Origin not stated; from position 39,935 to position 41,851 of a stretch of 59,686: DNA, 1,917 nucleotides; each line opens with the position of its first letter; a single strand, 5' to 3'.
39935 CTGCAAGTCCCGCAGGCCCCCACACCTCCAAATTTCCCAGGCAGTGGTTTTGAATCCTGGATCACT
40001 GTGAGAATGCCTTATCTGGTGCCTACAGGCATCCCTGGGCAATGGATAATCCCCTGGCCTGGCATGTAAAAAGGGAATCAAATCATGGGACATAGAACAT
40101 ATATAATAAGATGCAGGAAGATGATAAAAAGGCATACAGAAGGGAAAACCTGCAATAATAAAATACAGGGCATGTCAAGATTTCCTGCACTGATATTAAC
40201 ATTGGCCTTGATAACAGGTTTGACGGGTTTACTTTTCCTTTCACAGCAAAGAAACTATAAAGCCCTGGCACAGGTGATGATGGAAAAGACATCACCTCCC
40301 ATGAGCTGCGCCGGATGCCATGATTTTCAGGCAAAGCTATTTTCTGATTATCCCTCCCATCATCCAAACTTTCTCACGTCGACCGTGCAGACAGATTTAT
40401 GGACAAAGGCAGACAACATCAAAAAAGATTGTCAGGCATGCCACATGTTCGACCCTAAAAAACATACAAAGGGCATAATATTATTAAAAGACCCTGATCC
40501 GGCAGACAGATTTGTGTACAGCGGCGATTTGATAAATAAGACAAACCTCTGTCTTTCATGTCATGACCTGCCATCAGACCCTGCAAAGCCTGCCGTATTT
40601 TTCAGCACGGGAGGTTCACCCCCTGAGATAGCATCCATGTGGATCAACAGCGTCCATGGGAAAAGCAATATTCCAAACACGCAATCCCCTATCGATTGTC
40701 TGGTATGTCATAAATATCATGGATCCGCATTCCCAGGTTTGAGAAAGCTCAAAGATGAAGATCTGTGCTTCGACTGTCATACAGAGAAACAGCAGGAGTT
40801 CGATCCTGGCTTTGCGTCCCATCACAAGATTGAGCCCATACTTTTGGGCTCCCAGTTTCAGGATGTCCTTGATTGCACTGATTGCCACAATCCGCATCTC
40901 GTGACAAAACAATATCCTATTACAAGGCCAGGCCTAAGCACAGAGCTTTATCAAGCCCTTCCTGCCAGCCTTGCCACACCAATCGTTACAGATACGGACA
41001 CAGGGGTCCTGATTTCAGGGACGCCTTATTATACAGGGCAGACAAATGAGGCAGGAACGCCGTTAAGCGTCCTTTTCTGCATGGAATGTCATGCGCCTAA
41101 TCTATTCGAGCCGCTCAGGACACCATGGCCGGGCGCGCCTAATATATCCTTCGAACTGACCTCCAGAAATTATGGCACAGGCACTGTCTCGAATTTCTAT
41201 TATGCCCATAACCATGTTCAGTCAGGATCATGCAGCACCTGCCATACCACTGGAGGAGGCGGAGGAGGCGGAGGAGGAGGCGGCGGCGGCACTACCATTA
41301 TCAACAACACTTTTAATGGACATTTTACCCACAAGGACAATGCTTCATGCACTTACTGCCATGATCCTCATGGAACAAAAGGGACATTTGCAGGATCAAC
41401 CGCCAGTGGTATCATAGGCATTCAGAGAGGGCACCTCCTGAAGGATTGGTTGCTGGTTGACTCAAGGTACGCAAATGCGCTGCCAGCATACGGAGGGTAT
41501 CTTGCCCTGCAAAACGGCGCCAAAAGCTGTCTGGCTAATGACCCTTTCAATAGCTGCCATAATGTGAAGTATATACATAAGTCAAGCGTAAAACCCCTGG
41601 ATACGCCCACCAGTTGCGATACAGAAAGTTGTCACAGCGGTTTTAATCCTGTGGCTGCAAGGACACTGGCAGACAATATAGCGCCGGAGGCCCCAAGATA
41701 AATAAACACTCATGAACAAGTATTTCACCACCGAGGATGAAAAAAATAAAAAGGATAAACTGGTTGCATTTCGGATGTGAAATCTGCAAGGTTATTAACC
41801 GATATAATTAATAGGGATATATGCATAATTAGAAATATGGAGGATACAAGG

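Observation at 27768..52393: Candidate extracellular electron-transfer / surface redox locus: three giant multihaem cytochromes, two huge beta-rich surface proteins, an exported GH42-like protein and a sigma-54 activator, with no porin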

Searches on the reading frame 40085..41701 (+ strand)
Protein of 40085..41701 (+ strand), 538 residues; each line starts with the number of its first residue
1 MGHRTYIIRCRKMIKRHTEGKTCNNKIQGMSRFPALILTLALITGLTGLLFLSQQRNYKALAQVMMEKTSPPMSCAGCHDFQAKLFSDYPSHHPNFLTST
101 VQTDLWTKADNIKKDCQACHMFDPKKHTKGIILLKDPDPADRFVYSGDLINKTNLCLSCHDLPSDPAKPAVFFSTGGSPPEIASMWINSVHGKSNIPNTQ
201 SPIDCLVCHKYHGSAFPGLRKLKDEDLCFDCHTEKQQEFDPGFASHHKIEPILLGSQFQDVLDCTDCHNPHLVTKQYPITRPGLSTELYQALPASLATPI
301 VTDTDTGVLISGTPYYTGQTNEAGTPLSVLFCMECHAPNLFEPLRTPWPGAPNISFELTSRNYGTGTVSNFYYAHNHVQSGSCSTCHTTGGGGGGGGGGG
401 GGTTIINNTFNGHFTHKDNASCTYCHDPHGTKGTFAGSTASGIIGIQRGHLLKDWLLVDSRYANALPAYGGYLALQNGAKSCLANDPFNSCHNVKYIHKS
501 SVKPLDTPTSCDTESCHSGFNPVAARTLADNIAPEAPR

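Call 4: search_protein_families(library=pfam, proteins=[window:40085-41701:+], max_evalue=0.01)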
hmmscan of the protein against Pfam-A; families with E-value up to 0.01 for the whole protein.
window:40085-41701:+ (538 aa): 5 families
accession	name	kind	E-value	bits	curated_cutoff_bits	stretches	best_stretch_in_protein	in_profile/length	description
PF09699.15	Paired_CXXCH_1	-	2.1e-15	56.6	20.6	1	204-236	8-40/41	Doubled CXXCH motif (Paired_CXXCH_1)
PF22113.1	Mtrc-MtrF_II-IV_dom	-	2e-12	47.4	30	2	224-431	5-168/176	Outer membrane cytochrome MtrC/MtrF-like, domains II/IV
PF14537.11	Cytochrom_c3_2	-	8.4e-07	29.8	25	1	203-275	7-71/79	Cytochrome c3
PF14522.11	Cytochrome_C7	-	6.8e-06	26.3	24.8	0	201-269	12-67/67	Cytochrome c7 and related cytochrome c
PF03264.19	Cytochrom_NNT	-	0.0054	16.9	24.1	0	217-296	28-99/174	NapC/NirT cytochrome c family, N-terminal region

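Call 5: search_protein_families(library=ncbifam, proteins=[window:40085-41701:+], max_evalue=0.01)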
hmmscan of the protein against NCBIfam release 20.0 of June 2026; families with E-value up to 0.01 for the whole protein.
window:40085-41701:+ (538 aa): 5 families
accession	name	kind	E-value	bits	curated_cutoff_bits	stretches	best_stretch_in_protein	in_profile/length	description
TIGR01905.1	paired_CXXCH_1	subfamily_domain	2.9e-12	46.3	25.2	1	204-236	8-40/41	doubled CXXCH domain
TIGR03508.1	decahem_SO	subfamily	9.9e-12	44.9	192.2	1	75-276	5-158/258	DmsE family decaheme c-type cytochrome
NF041028.1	decahem_GSU2203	exception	8.6e-09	35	325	1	200-276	123-189/317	GSU2203 family decaheme c-type cytochrome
NF008659.0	PRK11659.1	equivalog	2.7e-08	33.7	184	0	36-161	11-118/188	cytochrome c nitrite reductase pentaheme subunit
TIGR02161.1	napC_nirT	subfamily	0.0037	17.2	310.6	0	218-291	38-104/185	periplasmic nitrate (or nitrite) reductase c-type cytochrome, NapC/NirT family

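Call 8: find_encoding_contigs(protein=window:40085-41701:+, flank=10000, max_places=6)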
Protein window:40085-41701:+ (538 aa): no gene with exactly this product is on record in the collection.

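Call 25: find_related_loci(query=A1, collection=genome_contigs, flank=10000)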
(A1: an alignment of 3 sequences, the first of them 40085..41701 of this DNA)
Query A1 (538 aa) in genome_contigs; peptide patterns used: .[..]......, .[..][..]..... (x = any residue, [..] = any of these).
600 stretches matched a pattern (row limit reached: there are more); 192 encode a relative of the query (tblastn E <= 1e-3); the best 80 are kept; 80 distinct loci.
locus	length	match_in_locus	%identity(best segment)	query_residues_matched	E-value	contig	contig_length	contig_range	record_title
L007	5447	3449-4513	25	115-438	8e-15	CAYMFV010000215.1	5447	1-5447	MAG TPA_asm: uncultured Planctomycetales bacterium isolate binchicken_co172_206 genome assembly, contig: NODE_15030_leng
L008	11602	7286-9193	28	64-391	4e-14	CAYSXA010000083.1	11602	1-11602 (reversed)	MAG TPA_asm: uncultured Anaerolineaceae bacterium isolate binchicken_co64_138 genome assembly, contig: NODE_4124_length_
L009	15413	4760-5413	28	113-312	4e-12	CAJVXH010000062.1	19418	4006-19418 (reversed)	TPA_asm: uncultured bacterium isolate DRR093004_bin.59_MetaBAT_v2.12.1_MAG genome assembly, contig: NODE_1650_length_194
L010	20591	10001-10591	27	205-433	2e-11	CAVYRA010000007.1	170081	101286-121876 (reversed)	MAG: uncultured Rikenellaceae bacterium isolate MFD04716.bin.2.148 genome assembly, contig: contig_40528, whole genome s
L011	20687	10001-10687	23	140-393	3e-11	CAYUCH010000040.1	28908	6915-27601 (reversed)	MAG TPA_asm: uncultured Desulfobulbia bacterium isolate SRP077602_co5_539 genome assembly, contig: NODE_8005_length_2890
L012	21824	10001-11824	22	75-434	2e-10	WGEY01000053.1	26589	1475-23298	MAG: Deltaproteobacteria bacterium isolate S146_62 k151_441838, whole genome shotgun sequence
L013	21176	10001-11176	28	150-431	2e-10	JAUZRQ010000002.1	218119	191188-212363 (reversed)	MAG: candidate division KSB1 bacterium isolate GS19_ROV16_BS04-AMOR20_M0784 AMOR20_M0784_contig2, whole genome shotgun s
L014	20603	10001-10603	26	150-388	3e-10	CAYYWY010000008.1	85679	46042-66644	MAG TPA_asm: uncultured Nitrospiraceae bacterium isolate SRP290908_co1_101 genome assembly, contig: NODE_249_length_8567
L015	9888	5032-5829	23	115-358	3e-10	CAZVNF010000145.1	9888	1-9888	MAG TPA_asm: uncultured Draconibacterium sp. isolate SRP272421_co4_125 genome assembly, contig: NODE_21572_length_9888_c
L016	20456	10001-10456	28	187-354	6e-10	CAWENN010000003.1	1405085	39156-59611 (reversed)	MAG: uncultured Acidobacteriota bacterium isolate MFD02248.bin.1.183 genome assembly, contig: contig_27578, whole genome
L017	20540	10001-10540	28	67-289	9e-10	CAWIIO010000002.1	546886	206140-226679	MAG: uncultured beta proteobacterium isolate MFD04944.bin.1.137 genome assembly, contig: contig_14194, whole genome shot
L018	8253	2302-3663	24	75-432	2e-9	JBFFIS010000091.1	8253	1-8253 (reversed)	MAG: Desulfurivibrionaceae bacterium isolate Mix_mud17.2022.03.10 k141_2230768_length_8253_cov_13.0000, whole genome sho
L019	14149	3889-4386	29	113-281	4e-9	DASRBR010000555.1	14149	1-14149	MAG TPA_asm: Verrucomicrobiia bacterium isolate SMAG_U9932 k141_435006, whole genome shotgun sequence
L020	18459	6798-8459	30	156-471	5e-9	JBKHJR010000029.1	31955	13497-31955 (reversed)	MAG: Desulfurivibrionaceae bacterium isolate D5M12_11 NODE_375_length_31955_cov_9.514451, whole genome shotgun sequence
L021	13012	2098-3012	23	30-368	5e-9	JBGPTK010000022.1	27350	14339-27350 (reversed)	MAG: Terriglobia bacterium isolate OBJ1_062018_110_70 k141_669181_length_27350_cov_41.3190, whole genome shotgun sequenc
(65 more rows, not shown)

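Call 31: search_solved_structures(query=window:40085-41701:+, max_evalue=1)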
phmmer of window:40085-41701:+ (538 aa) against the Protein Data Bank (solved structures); distinct sequences matched with E-value up to 1: 139 (the best 60 are shown).
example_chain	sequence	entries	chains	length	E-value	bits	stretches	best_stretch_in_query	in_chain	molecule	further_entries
6r2q_A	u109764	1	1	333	5.2e-05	25.1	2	200-290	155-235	Cystathionine beta-synthase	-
7f0x_B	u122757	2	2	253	0.0069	18.1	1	370-407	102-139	Antibody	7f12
5fyj_U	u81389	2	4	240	0.027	16.2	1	355-405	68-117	VRC01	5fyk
6g8r_A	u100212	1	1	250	0.051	15.3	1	365-405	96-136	single-chain variable fragment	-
9ge2_F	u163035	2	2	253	0.066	14.9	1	370-407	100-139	Single-chain variable fragment ScFv16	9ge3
5wdu_D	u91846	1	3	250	0.071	14.8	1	372-406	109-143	bnAb NIH45-46 scFv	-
5d9q_D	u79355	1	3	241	0.074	14.7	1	372-406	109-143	NIH45-46 single chain Fv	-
6tb4_J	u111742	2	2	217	0.082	14.6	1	377-409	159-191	Transcription initiation factor TFIID subunit 10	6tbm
7f15_B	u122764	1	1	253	0.082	14.6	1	369-405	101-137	Antibody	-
8ied_N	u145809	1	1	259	0.092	14.4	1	371-407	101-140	Single-chain variable fragment scFv16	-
8iec_N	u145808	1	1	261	0.093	14.4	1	371-407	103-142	Single-chain variable fragment scFv16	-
6y6c_C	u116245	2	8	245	0.098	14.3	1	368-405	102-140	Single chain variable | Single-chain variable 4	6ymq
7y24_S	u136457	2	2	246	0.099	14.3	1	371-407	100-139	single Fab chain (svFv16) | scFv16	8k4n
24qh_S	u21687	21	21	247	0.1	14.3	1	371-407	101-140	scFv16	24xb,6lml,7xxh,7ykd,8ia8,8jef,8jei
25ik_S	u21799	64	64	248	0.1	14.3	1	371-407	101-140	scFv16 | Antibody fragment scFv16 | Antibody fragment - ScFv16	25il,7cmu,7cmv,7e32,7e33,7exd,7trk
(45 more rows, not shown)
